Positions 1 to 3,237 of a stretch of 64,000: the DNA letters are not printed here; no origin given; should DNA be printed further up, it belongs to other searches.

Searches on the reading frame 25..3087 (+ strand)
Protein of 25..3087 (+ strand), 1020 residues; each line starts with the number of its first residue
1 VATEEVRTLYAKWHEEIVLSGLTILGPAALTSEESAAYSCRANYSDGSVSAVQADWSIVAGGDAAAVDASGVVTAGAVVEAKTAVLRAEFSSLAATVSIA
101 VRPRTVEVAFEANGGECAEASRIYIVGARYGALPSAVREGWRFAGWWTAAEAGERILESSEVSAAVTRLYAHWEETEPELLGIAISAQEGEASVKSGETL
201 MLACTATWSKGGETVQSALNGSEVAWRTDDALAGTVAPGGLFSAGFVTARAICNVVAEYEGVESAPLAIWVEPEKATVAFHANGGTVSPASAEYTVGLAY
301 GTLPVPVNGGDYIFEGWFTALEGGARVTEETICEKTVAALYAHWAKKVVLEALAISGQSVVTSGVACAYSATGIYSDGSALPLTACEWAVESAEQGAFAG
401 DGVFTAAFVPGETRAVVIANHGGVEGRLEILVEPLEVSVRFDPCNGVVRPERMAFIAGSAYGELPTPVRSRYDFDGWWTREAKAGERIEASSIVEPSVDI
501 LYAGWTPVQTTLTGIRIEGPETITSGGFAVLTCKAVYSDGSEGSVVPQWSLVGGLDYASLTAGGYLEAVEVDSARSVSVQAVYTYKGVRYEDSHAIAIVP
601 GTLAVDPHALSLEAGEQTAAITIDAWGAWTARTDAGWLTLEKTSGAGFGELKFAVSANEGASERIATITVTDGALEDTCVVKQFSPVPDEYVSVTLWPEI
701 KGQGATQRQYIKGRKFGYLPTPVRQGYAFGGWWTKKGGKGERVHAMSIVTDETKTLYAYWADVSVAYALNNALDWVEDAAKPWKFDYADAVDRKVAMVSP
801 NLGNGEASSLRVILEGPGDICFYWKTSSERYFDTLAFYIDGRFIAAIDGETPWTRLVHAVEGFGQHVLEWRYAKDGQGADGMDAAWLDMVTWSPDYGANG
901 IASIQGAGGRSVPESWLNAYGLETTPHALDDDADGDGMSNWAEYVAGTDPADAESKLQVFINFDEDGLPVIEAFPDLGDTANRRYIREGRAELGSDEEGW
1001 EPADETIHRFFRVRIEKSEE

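Call 39: search_protein_families(library=pfam, proteins=[window:25-3087:+], max_evalue=0.001)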
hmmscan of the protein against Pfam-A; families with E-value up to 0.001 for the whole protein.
window:25-3087:+ (1020 aa): 3 families
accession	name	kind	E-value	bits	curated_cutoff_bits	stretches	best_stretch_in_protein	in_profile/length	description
PF09479.16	Flg_new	-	2e-36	124.4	27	4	277-343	2-65/65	Listeria-Bacteroides repeat domain (List_Bact_rpt)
PF13004.13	BACON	-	4.1e-10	39.9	25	1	628-683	2-60/61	Putative binding domain, N-terminal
PF19190.6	BACON_2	-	3.5e-09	36.9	25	1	603-682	2-90/94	Viral BACON domain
